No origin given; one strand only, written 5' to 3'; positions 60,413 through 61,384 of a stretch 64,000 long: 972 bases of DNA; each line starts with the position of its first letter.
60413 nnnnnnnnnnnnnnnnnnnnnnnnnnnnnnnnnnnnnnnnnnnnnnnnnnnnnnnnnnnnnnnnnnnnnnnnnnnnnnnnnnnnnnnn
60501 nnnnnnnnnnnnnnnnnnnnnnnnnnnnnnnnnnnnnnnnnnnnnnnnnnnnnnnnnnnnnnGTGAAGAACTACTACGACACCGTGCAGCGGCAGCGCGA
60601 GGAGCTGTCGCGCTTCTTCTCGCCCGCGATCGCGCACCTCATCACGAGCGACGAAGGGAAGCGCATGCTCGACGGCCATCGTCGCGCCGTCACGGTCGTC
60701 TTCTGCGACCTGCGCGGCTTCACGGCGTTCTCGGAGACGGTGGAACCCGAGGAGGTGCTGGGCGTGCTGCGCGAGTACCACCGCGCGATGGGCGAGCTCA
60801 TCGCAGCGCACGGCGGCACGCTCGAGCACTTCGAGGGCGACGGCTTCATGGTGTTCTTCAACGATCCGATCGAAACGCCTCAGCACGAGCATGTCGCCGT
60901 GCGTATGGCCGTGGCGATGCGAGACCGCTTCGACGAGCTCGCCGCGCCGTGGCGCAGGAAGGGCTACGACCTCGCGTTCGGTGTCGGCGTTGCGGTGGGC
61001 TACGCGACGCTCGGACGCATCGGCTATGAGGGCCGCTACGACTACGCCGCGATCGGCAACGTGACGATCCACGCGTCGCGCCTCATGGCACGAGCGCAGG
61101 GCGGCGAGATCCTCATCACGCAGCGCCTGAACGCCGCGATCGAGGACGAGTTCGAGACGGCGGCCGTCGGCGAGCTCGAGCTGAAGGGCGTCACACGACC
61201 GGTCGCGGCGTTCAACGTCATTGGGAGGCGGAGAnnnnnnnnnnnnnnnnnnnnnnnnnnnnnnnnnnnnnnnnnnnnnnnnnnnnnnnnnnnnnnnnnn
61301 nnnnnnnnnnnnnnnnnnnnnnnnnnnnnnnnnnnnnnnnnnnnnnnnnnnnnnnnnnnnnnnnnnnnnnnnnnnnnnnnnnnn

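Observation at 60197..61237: Response regulator whose output is a class III nucleotidyl cyclase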

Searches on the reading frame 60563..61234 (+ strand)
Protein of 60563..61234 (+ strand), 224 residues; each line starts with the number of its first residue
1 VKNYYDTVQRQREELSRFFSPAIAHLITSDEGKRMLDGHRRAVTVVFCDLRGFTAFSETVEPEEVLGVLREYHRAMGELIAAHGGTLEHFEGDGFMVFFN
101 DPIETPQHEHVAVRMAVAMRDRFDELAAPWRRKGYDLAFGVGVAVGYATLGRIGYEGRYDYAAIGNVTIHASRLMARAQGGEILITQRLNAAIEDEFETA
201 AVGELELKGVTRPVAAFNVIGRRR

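Call 7: search_solved_structures(query=window:60563-61234:+, max_evalue=0.001, show_alignments=5)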
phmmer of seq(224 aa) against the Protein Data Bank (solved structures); distinct sequences matched with E-value up to 0.001: 45.
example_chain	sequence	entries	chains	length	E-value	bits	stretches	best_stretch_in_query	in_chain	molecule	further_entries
3r5g_A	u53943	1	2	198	9.9e-34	120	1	36-224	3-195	CyaB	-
6fht_A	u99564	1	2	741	1.8e-26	96.3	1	9-221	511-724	Bacteriophytochrome,Adenylate cyclase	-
2w01_A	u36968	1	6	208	2.7e-25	92.4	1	36-221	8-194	ADENYLATE CYCLASE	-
1wc0_A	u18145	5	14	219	6.8e-16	61.7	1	39-215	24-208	ADENYLATE CYCLASE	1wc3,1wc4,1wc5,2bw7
1wc1_A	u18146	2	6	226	7.8e-16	61.5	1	39-215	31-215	ADENYLATE CYCLASE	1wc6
5o5k_A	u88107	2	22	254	4.1e-13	52.6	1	14-222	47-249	Adenylate cyclase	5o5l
4p2m_A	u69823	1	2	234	8.3e-13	51.6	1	15-222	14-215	Adenylate cyclase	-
4p2f_A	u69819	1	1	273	8.7e-13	51.5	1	15-222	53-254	Adenylate cyclase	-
7yz9_A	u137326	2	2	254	9.6e-13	51.4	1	15-222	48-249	Adenylate cyclase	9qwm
4p2x_A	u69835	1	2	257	1.1e-12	51.3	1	15-222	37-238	Adenylate cyclase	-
1yk9_A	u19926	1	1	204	1.9e-12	50.4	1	43-222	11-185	Adenylate cyclase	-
7yzi_A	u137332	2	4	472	4.5e-12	49.2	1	15-222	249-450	Adenylate cyclase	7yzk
5x4t_A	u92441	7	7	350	2.1e-11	47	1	6-215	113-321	Photoactivated adenylyl cyclase | Family 3 adenylate cyclase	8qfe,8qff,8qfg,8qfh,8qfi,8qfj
9f1z_A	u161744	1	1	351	2.2e-11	47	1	6-215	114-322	Family 3 adenylate cyclase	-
5x4u_A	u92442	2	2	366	2.4e-11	46.8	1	6-215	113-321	Photoactivated adenylyl cyclase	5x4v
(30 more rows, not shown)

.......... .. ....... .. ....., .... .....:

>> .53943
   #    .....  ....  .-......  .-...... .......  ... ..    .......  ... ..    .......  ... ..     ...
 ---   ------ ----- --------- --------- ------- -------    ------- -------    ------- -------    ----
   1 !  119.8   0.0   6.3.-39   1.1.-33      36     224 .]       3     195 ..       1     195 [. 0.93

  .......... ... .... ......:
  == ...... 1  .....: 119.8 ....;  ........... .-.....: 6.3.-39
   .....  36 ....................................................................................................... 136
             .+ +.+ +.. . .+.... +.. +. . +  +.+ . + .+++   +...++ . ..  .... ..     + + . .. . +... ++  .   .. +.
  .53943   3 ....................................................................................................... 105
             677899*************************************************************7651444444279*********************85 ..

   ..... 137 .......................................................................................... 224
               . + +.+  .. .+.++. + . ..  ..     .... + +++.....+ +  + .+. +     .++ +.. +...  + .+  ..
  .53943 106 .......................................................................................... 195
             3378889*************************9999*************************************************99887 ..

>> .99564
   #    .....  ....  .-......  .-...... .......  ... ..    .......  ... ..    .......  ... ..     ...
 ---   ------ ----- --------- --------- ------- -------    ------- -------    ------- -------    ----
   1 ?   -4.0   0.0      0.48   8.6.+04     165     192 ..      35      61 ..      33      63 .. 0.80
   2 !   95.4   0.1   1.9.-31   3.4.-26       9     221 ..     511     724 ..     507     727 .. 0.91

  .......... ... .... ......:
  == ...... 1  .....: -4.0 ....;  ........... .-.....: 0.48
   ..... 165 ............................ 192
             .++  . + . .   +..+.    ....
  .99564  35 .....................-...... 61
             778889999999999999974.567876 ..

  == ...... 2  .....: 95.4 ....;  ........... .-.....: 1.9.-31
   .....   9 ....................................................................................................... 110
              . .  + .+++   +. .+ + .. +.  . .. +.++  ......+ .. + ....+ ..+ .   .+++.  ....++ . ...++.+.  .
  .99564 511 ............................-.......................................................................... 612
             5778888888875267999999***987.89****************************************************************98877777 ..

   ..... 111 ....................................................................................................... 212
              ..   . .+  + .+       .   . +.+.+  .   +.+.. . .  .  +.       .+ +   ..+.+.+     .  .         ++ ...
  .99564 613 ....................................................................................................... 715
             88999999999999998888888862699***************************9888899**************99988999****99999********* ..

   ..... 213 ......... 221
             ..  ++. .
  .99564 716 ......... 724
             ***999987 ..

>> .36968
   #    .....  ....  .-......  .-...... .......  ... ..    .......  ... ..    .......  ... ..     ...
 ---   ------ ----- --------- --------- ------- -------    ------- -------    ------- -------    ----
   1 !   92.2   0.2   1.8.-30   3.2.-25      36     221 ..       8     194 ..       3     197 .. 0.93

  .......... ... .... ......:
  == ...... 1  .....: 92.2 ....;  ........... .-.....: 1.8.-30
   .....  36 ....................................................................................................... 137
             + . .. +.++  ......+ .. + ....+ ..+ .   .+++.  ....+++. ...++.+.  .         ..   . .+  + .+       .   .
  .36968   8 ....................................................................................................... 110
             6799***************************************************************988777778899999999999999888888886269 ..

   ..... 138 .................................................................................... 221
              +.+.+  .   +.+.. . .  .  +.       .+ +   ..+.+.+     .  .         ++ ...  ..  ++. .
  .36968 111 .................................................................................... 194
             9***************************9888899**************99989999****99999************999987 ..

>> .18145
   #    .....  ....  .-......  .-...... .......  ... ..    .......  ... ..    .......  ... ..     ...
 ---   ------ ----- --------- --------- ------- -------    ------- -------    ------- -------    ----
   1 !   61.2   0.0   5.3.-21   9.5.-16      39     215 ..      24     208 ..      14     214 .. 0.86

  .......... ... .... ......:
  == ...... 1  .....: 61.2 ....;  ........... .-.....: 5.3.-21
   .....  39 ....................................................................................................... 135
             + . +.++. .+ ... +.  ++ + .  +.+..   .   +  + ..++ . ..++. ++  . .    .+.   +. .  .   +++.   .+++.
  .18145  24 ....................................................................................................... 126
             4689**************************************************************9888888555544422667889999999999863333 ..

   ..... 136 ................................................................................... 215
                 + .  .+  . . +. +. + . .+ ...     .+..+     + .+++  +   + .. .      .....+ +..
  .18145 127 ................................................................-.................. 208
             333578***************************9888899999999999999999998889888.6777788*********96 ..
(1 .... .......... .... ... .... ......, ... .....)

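Call 30: search_protein_representatives(protein=window:60584-61234:+)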
Query: 217 residues. Proteins with E-value up to 0.001 (for the whole library): 81585; up to 1e-10: 41759; up to 1e-30: 1323. The best 150 are listed.
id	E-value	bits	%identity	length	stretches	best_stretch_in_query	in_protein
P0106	3.0e-97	340.6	71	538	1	2-214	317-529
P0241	7.8e-96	335.9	71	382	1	1-214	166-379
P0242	1.5e-91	321.9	68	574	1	2-213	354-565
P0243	2.8e-91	321.1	67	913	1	2-212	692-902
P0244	1.9e-84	298.7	62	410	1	2-214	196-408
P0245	4.0e-79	281.4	61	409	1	2-216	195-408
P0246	6.7e-79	280.6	59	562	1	4-212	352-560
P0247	2.3e-78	278.9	71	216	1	28-209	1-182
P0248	3.6e-78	278.2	59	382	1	2-216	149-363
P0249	4.3e-78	278.0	60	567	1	2-212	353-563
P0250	1.1e-77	276.6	59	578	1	2-216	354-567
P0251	3.5e-77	275.0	60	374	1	7-213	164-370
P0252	7.5e-74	264.1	61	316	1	7-214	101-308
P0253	1.6e-73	263.1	61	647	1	7-215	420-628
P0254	3.8e-72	258.6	51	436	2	3-215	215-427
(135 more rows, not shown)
